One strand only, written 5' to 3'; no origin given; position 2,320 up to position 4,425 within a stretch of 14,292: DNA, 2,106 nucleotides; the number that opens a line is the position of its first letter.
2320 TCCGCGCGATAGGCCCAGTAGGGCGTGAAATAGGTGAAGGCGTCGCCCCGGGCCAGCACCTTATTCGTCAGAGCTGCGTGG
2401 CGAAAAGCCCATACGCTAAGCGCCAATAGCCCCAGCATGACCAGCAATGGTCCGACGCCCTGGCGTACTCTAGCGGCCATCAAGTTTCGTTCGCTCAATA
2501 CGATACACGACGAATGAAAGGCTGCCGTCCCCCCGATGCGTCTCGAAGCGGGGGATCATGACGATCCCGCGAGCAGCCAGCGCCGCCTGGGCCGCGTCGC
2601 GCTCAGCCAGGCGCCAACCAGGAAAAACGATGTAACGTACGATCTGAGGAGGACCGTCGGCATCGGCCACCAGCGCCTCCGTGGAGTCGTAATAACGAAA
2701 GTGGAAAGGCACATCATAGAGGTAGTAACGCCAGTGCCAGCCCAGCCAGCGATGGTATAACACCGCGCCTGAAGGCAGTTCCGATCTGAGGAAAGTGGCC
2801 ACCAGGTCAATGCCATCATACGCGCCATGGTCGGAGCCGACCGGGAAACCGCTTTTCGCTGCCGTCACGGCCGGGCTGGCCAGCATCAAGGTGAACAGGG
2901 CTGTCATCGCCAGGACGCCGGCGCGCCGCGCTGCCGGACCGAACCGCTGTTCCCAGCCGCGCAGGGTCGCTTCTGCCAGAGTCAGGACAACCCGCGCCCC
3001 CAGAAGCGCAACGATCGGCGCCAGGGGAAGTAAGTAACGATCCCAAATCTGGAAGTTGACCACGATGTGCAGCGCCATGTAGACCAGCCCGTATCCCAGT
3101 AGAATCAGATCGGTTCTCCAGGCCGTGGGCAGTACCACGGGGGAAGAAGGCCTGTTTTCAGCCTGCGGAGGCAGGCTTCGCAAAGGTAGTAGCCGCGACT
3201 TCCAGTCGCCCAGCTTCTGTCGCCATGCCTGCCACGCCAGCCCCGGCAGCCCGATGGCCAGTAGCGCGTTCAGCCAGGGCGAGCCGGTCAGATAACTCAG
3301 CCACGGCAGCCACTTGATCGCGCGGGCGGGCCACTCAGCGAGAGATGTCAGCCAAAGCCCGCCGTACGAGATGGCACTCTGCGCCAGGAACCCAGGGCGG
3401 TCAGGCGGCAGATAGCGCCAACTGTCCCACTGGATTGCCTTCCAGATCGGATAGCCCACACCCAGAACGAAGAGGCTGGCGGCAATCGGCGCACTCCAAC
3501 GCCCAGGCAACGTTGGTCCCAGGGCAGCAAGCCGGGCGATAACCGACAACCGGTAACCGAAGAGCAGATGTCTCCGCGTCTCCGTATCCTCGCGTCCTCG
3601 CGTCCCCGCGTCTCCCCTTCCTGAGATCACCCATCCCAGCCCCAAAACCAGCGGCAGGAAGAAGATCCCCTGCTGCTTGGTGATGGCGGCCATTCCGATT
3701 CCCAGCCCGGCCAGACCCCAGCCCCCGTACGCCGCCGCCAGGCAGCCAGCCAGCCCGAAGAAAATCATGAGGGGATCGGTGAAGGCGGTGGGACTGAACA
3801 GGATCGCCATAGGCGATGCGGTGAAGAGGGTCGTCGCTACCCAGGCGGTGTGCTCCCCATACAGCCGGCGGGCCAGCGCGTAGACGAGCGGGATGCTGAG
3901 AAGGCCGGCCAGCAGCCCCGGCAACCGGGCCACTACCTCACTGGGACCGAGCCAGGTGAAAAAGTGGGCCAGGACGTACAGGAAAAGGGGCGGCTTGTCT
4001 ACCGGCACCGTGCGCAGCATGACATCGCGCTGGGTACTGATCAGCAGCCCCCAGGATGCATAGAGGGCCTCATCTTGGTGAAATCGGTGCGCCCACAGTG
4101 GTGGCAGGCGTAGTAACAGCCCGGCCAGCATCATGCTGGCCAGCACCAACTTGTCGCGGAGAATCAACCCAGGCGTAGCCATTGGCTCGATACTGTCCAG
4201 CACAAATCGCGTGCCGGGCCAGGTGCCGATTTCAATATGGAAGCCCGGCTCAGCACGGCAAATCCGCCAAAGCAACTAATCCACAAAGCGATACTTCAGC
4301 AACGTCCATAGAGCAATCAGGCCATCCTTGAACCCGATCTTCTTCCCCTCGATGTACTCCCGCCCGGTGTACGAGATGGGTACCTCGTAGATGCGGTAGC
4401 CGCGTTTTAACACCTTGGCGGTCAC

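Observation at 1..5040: Three-gene membrane glycosylation module with two different GT-C transferases behind one polyprenyl-phosphate sugar synthase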

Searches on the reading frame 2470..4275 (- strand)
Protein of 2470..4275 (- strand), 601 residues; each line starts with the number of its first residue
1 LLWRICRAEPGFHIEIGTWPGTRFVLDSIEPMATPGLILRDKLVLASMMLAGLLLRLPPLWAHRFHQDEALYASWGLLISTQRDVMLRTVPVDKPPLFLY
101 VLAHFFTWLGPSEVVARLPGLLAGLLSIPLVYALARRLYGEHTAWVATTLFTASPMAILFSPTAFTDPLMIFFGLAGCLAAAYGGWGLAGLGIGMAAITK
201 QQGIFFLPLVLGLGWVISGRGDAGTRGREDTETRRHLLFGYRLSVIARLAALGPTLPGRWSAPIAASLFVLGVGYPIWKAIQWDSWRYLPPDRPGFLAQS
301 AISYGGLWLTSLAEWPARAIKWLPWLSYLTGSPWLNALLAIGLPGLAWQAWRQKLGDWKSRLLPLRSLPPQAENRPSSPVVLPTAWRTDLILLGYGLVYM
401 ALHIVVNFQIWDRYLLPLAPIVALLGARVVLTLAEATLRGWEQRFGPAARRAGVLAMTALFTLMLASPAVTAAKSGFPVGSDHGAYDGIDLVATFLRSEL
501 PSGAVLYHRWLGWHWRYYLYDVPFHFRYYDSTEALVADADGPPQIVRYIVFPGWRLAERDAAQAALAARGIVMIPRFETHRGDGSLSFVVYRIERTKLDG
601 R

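Call 6: search_protein_families(library=pfam, proteins=[window:2470-4275:-], max_evalue=0.01)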
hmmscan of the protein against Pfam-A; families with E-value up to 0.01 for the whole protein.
window:2470-4275:- (601 aa): 2 families
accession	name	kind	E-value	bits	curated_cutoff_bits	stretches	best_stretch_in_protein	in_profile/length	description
PF13231.12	PMT_2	-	1.2e-12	48.8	26.1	1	93-212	1-127/160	Dolichyl-phosphate-mannose-protein mannosyltransferase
PF02366.24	PMT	-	1.6e-05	25.1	22.7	1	112-214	81-196/245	Dolichyl-phosphate-mannose-protein mannosyltransferase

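Call 7: search_protein_families(library=ncbifam, proteins=[window:2470-4275:-], max_evalue=0.01)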
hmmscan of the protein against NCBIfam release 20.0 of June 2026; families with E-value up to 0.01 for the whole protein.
window:2470-4275:- (601 aa): 3 families
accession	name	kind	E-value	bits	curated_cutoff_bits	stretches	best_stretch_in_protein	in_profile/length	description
TIGR03663.1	TIGR03663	subfamily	7.2e-15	54.9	126.25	1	45-178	4-134/435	flippase activity-associated protein Agl23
NF046093.1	AZOBR_p60025_fam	subfamily_domain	6.5e-06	25.5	150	1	101-208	99-205/232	AZOBR_p60025 family cell surface glycopolymer formation protein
NF009784.2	PRK13279.1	equivalog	0.006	15.2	567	0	109-219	76-198/539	lipid IV(A) 4-amino-4-deoxy-L-arabinosyltransferase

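Call 27: search_solved_structures(query=window:2470-4182:-, max_evalue=1, show_alignments=2)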
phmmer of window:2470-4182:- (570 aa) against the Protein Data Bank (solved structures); distinct sequences matched with E-value up to 1: 3.
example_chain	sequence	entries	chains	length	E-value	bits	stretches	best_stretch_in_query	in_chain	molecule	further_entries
3nib_A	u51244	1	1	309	0.083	14.5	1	287-364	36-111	Teg14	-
2guw_A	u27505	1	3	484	0.32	12.6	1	239-297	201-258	AMP nucleosidase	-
7uwq_A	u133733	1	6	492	0.57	11.8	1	248-297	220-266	AMP nucleosidase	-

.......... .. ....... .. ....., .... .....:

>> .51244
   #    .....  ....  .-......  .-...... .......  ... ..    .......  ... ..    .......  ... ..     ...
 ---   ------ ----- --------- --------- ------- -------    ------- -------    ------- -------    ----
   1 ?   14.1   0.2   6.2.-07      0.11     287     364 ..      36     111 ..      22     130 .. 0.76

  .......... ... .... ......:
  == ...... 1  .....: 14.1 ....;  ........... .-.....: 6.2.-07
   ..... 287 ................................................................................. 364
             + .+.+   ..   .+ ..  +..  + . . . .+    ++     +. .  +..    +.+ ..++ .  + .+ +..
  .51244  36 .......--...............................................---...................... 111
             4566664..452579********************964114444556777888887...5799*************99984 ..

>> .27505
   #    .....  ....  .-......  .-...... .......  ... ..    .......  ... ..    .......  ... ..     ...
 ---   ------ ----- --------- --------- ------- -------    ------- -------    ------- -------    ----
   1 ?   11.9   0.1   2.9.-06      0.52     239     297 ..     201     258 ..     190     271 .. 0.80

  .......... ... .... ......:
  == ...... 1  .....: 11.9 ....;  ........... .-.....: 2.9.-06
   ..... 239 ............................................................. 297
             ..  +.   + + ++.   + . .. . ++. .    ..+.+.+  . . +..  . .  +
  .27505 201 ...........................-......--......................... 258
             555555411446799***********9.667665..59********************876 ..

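Call 41: find_homologous_proteins(query=window:2470-4182:-)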
Query window:2470-4182:- (570 aa): 699 proteins with E <= 0.001 among 8000 candidates; the best 120 are listed.
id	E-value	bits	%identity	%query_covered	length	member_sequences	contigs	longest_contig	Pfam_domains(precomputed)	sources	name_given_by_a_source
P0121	0.0e+0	1284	100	100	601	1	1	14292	PF02366.25,PF13231.13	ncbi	-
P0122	1.1e-234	799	68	100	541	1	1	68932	PF02366.25,PF13231.13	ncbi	-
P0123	1.9e-229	781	66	95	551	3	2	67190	PF13231.13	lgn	-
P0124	4.9e-228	777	67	99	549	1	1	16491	PF02366.25,PF13231.13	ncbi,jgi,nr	ncbi:MAG: phospholipid carrier-dependent glycosyltransferase [Chloroflexi bacterium]|nr:phospholipid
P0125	2.9e-225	767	64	99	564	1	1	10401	PF13231.13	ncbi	-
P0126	1.9e-223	762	66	98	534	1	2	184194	PF13231.13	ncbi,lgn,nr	ncbi:MAG: glycosyltransferase family 39 protein [Anaerolineae bacterium]|nr:glycosyltransferase fami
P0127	3.1e-223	761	66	98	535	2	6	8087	PF13231.13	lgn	-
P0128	9.7e-223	759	65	98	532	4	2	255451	PF13231.13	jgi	jgi:4-amino-4-deoxy-L-arabinose transferase-like glycosyltransferase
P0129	1.3e-204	699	61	97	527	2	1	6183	PF13231.13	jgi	jgi:4-amino-4-deoxy-L-arabinose transferase-like glycosyltransferase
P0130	7.3e-185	634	58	97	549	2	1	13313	PF13231.13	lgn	-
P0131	4.2e-180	618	58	95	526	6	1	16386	PF13231.13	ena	-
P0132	1.2e-177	610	57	95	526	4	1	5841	PF13231.13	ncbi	-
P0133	1.0e-175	604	57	95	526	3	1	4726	PF13231.13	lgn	-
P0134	4.0e-166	572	75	63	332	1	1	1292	-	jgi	jgi:hypothetical protein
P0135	4.0e-111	391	43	97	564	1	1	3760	PF02366.25,PF26314.1,PF13231.13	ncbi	-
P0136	6.2e-111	390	42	98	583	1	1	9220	PF26314.1,PF13231.13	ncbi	-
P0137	4.7e-109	384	41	94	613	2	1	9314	PF02366.25,PF13231.13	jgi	jgi:hypothetical protein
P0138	2.5e-108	381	42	98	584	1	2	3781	PF02366.25,PF26314.1,PF13231.13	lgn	-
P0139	3.1e-108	381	41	94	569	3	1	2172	PF13231.13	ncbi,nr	ncbi:MAG TPA: phospholipid carrier-dependent glycosyltransferase, partial [Anaerolineae bacterium]|n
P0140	6.8e-108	380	40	94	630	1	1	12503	PF02366.25,PF13231.13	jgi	jgi:hypothetical protein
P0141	7.9e-107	376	41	98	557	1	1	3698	PF26314.1,PF13231.13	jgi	jgi:hypothetical protein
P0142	3.9e-106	374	41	96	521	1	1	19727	PF13231.13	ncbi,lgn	-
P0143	5.5e-106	374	43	94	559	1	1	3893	PF02366.25,PF13231.13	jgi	jgi:hypothetical protein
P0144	1.5e-105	372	42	97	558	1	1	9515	PF02366.25,PF26314.1,PF13231.13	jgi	jgi:hypothetical protein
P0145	1.9e-105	372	42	94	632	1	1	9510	PF02366.25,PF13231.13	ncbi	-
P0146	1.9e-105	372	41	96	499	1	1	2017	PF13231.13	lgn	-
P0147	2.2e-105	372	44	94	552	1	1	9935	PF13231.13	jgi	jgi:hypothetical protein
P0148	7.3e-105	370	41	97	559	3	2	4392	PF26314.1,PF13231.13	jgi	jgi:hypothetical protein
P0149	1.4e-104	369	41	95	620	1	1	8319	PF13231.13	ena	-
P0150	3.7e-104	368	41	97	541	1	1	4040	PF26314.1,PF13231.13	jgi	jgi:4-amino-4-deoxy-L-arabinose transferase-like glycosyltransferase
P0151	4.0e-104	367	42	95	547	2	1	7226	PF13231.13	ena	-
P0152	4.9e-104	367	41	97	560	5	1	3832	PF26314.1,PF13231.13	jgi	-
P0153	9.8e-104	366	43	95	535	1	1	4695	PF13231.13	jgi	jgi:4-amino-4-deoxy-L-arabinose transferase-like glycosyltransferase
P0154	2.5e-103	365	42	97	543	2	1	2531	PF26314.1,PF13231.13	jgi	-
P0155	2.9e-103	365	42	97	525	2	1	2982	PF02366.25,PF26314.1,PF13231.13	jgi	jgi:hypothetical protein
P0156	5.4e-103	364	40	97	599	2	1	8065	PF26314.1,PF13231.13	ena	-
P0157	6.9e-103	363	39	98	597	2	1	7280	PF26314.1,PF13231.13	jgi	jgi:hypothetical protein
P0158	7.2e-103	363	40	95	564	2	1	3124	PF02366.25,PF26314.1,PF13231.13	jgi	jgi:hypothetical protein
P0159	1.3e-102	362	44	97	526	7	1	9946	PF13231.13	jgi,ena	-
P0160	1.3e-102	362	42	95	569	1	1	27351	PF02366.25,PF26314.1,PF13231.13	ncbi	-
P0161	1.4e-102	362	42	94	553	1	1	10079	PF13231.13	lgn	-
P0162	3.6e-102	361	41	96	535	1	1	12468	PF13231.13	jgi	jgi:4-amino-4-deoxy-L-arabinose transferase-like glycosyltransferase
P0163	4.1e-102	361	44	97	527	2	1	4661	PF13231.13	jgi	jgi:4-amino-4-deoxy-L-arabinose transferase-like glycosyltransferase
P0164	4.4e-102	361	39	97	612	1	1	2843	PF26314.1,PF13231.13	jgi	jgi:hypothetical protein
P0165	6.7e-102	360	40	97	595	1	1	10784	PF26314.1,PF13231.13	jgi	-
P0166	8.9e-102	360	42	95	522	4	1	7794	PF02366.25,PF13231.13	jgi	jgi:4-amino-4-deoxy-L-arabinose transferase-like glycosyltransferase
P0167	9.1e-102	360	40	94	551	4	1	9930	PF02366.25,PF13231.13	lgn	-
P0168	2.0e-101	359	41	95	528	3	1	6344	PF13231.13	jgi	jgi:4-amino-4-deoxy-L-arabinose transferase-like glycosyltransferase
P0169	2.0e-101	358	41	97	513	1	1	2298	PF02366.25,PF26314.1,PF13231.13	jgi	-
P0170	2.3e-101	358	41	94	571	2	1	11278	PF13231.13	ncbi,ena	-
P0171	2.9e-101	358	41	95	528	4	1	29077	PF13231.13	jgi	-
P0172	5.3e-101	357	40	94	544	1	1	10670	PF13231.13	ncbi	-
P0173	5.6e-101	357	43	97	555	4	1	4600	PF13231.13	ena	-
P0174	9.8e-101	356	39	97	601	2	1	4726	PF26314.1,PF13231.13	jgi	jgi:hypothetical protein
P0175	1.7e-100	355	38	94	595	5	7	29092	PF02366.25,PF13231.13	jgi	jgi:hypothetical protein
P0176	1.8e-100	355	39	96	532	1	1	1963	PF02366.25,PF26314.1,PF13231.13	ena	-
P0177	2.4e-100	355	40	93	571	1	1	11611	PF13231.13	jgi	-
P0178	3.4e-100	354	40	97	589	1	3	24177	PF02366.25,PF26314.1,PF13231.13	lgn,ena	-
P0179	5.5e-100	354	41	97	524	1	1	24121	PF13231.13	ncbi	-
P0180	5.7e-100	354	41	94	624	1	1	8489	PF13231.13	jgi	jgi:hypothetical protein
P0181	7.0e-100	353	42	98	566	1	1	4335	PF26314.1,PF13231.13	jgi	jgi:4-amino-4-deoxy-L-arabinose transferase-like glycosyltransferase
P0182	1.7e-99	352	39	97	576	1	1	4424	PF02366.25,PF26314.1,PF13231.13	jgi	jgi:4-amino-4-deoxy-L-arabinose transferase-like glycosyltransferase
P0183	2.2e-99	352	41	98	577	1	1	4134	PF26314.1,PF13231.13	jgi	jgi:hypothetical protein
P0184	4.4e-99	351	39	97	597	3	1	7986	PF26314.1,PF13231.13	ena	-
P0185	1.4e-98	349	40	97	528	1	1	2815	PF26314.1,PF13231.13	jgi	jgi:4-amino-4-deoxy-L-arabinose transferase-like glycosyltransferase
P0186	1.5e-98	349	41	97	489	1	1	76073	PF13231.13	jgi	jgi:hypothetical protein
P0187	1.7e-98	349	41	98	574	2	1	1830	PF26314.1,PF13231.13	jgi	jgi:hypothetical protein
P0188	2.0e-98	349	41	95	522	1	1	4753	PF02366.25,PF13231.13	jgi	jgi:4-amino-4-deoxy-L-arabinose transferase-like glycosyltransferase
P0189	3.7e-98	348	40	98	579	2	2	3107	PF02366.25,PF26314.1,PF13231.13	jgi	-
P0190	4.2e-98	348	40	95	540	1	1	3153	PF13231.13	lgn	-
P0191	4.9e-98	347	41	97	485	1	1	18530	PF13231.13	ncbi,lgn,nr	ncbi:MAG: glycosyltransferase family 39 protein [Anaerolineae bacterium]|nr:glycosyltransferase fami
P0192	9.1e-98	346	38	94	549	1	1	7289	PF13231.13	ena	-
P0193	1.2e-97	346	39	97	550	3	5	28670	PF26314.1,PF13231.13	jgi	jgi:hypothetical protein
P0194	1.2e-97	346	41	95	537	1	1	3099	PF13231.13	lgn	-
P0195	1.3e-97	346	42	97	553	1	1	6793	PF26314.1,PF13231.13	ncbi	-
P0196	1.7e-97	346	39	96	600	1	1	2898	PF26314.1,PF13231.13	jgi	jgi:hypothetical protein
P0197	2.9e-97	345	40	94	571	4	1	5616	PF13231.13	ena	-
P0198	4.4e-97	344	40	95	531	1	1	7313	PF13231.13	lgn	-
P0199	5.9e-97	344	41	97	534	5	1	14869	PF26314.1,PF13231.13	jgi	jgi:4-amino-4-deoxy-L-arabinose transferase-like glycosyltransferase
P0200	6.3e-97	344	39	99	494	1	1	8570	PF09594.17,PF26314.1,PF13231.13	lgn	-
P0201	1.4e-96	342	36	55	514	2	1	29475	PF13231.13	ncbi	ncbi:MAG: glycosyltransferase family 39 protein [Anaerolineae bacterium]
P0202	1.7e-96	342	41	97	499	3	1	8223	PF02366.25,PF26314.1,PF13231.13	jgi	jgi:4-amino-4-deoxy-L-arabinose transferase-like glycosyltransferase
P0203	1.7e-96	342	42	97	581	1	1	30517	PF13231.13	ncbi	ncbi:MAG: hypothetical protein Kow0063_27590 [Anaerolineae bacterium]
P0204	2.3e-96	342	37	98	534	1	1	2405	PF02366.25,PF26314.1,PF13231.13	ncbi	-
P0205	2.7e-96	342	39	96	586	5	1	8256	PF09594.17,PF26314.1,PF13231.13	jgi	jgi:predicted small integral membrane protein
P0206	3.0e-96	341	40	95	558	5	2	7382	PF02366.25,PF13231.13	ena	-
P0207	4.5e-96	341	40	90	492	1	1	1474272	PF26314.1,PF13231.13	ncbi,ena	-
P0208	9.5e-96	340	39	95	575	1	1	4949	PF02366.25,PF26314.1,PF13231.13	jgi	jgi:4-amino-4-deoxy-L-arabinose transferase-like glycosyltransferase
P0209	1.4e-95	339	41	96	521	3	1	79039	PF26314.1,PF13231.13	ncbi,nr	ncbi:MAG: hypothetical protein FJ014_00650 [Chloroflexi bacterium]|nr:hypothetical protein [Chlorofl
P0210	1.6e-95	339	40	94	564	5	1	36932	PF13231.13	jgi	jgi:hypothetical protein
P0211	2.0e-95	339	40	95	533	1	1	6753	PF13231.13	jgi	-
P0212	3.0e-95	338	41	95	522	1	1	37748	PF26314.1,PF13231.13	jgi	jgi:4-amino-4-deoxy-L-arabinose transferase-like glycosyltransferase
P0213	3.9e-95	338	42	95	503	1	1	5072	PF26314.1,PF13231.13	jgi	jgi:hypothetical protein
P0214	4.3e-95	338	38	98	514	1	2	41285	PF13231.13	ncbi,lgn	-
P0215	4.9e-95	337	40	98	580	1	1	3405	PF26314.1,PF13231.13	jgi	jgi:4-amino-4-deoxy-L-arabinose transferase-like glycosyltransferase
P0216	8.4e-95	337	40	99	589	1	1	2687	PF26314.1,PF13231.13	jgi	jgi:hypothetical protein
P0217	9.1e-95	337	39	97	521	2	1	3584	PF02366.25,PF26314.1,PF13231.13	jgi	-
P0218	9.3e-95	336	39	95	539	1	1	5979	PF13231.13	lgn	-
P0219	1.0e-94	336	40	99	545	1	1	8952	PF26314.1,PF13231.13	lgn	-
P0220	1.1e-94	336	39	94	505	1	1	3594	PF13231.13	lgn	-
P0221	1.1e-94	336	40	97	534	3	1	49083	PF02366.25,PF26314.1,PF13231.13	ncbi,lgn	-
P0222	1.1e-94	336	39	93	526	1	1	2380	PF02366.25,PF26314.1,PF13231.13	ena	-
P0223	1.2e-94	336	38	99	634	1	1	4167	PF02366.25,PF26314.1,PF13231.13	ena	-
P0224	1.5e-94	336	39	95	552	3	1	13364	PF26314.1,PF13231.13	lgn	-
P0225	1.8e-94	336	40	99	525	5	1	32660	PF26314.1,PF13231.13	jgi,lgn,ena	-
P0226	1.9e-94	335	38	97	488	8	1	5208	PF13231.13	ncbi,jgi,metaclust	metaclust:\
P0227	2.5e-94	335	39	99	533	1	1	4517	PF09594.17,PF02366.25,PF26314.1,PF13231.13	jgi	jgi:hypothetical protein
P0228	2.6e-94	335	41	99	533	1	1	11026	PF13231.13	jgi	jgi:hypothetical protein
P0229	2.9e-94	335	38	96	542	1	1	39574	PF26314.1,PF13231.13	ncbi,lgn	-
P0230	3.3e-94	335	46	23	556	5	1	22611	PF09594.17,PF26314.1,PF13231.13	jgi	-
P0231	6.1e-94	334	40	98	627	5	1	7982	PF13231.13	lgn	-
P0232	6.5e-94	334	38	97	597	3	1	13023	PF02366.25,PF13231.13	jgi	jgi:hypothetical protein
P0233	8.4e-94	333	39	97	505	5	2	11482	PF13231.13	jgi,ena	-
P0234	1.1e-93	333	41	95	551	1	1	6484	PF26314.1,PF13231.13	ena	-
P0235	1.2e-93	333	39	97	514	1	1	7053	PF13231.13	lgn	-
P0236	1.3e-93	333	39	96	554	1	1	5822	PF02366.25,PF26314.1,PF13231.13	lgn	-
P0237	1.4e-93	333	41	96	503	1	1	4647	PF26314.1,PF13231.13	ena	-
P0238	1.5e-93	333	40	93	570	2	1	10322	PF06728.20,PF13231.13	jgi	-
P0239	4.0e-93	331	40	98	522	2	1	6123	PF13231.13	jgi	jgi:4-amino-4-deoxy-L-arabinose transferase-like glycosyltransferase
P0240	5.3e-93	331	38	97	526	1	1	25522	PF26314.1,PF13231.13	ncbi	-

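Call 42: find_encoding_contigs(protein=P0121, flank=10000, max_places=2)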
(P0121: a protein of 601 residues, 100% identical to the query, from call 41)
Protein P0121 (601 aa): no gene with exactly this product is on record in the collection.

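Call 56: predict_structure(alignment_id=A5)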
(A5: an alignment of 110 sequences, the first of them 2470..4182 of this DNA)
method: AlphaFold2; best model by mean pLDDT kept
length: 570 residues; sequences in the alignment: 110
mean_pLDDT: 91.8   pTM: 0.91
mean pLDDT of the five models: 91.8, 90.1, 90.0, 89.8, 89.5
residues with pLDDT >= 90: 455; 70-90: 65; 50-70: 47; < 50: 3
segments of 3 or more residues with pLDDT < 50: none
pLDDT, mean of each block of 10 residues (from residue 1): 78 96 97 93 98 94 96 98 98 98 95 97 97 96 98 95 97 97 88 62 62 73 75 94 98 91 92 90 95 94 97 97 91 68 62 91 97 85 92 98 96 96 96 97 90 93 98 97 97 97 97 97 97 98 98 96 80
secondary structure, 60 per line:
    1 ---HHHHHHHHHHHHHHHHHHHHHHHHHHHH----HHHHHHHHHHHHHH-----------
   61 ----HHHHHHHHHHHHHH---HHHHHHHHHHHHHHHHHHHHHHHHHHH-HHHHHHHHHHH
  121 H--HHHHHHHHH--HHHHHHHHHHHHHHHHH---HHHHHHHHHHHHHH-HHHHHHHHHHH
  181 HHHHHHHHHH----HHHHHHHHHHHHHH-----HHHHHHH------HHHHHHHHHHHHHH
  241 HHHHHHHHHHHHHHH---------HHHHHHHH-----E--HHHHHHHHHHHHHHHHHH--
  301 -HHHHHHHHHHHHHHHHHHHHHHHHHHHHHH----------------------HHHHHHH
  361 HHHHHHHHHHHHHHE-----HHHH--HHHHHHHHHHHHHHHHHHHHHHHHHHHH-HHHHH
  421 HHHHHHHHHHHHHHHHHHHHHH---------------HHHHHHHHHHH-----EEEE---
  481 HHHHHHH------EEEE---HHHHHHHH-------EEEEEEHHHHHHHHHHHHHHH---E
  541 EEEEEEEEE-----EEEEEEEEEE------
elements in order: H4-31 H36-49 H65-78 H82-108 H110-121 H124-132 H135-151 H155-168 H170-190 H195-208 H214-220 H227-255 H265-272 H281-298 H302-331 H354-374 H381-384 H387-414 H416-442 H458-468 E474-477 H481-487 E494-497 H501-508 E516-521 H522-536 E540-549 E555-564

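Call 82: find_encoding_contigs(protein=P0207, flank=5000, max_places=1)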
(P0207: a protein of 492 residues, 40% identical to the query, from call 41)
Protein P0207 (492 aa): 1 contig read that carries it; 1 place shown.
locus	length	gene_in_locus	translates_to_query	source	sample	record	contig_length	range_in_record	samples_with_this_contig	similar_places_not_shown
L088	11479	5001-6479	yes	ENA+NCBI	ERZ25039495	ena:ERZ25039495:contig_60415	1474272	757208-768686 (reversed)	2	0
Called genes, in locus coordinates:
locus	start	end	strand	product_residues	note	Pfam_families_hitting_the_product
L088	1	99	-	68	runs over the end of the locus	PF02518:HATPase_c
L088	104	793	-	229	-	PF00702:Hydrolase, PF12710:HAD, PF08282:Hydrolase_3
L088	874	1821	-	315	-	PF01073:3Beta_HSD, PF01370:Epimerase, PF02719:Polysacc_synt_2, PF04321:RmlD_sub_bind, PF05368:NmrA, PF13460:NAD_binding_10, PF16363:GDP_Man_Dehyd, PF07993:NAD_binding_4 (weak)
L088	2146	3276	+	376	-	PF04203:Sortase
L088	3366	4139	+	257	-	PF00535:Glycos_transf_2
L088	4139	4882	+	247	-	-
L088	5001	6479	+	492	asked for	PF26314:MptA_B_family, PF13231:PMT_2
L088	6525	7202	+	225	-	-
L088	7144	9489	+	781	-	PF09586:YfhO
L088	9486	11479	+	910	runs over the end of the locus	PF10131:PTPS_related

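Call 83: find_encoding_contigs(protein=P0209, flank=5000, max_places=1)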
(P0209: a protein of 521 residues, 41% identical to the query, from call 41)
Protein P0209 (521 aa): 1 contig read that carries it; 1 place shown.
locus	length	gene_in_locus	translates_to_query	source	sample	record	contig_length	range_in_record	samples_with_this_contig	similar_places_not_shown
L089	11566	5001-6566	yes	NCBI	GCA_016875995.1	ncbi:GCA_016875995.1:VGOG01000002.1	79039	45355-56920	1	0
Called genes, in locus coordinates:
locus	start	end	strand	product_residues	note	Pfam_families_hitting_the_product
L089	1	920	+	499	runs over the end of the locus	PF12282:GAF_PdtaS, PF07536:HWE_HK, PF07568:HisKA_2, PF13581:HATPase_c_2, PF02518:HATPase_c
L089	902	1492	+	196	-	PF00072:Response_reg, PF03861:ANTAR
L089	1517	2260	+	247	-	PF02540:NAD_synthase, PF03054:tRNA_Me_trans (faint)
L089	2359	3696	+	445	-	PF03951:Gln-synt_N, PF00120:Gln-synt_C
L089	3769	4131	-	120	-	-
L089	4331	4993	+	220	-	PF00535:Glycos_transf_2, PF13641:Glyco_tranf_2_3 (weak)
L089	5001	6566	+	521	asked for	PF26314:MptA_B_family (weak), PF13231:PMT_2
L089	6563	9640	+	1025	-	PF09586:YfhO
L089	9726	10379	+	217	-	-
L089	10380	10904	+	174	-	PF04079:SMC_ScpB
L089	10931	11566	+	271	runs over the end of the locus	PF01479:S4, PF00849:PseudoU_synth_2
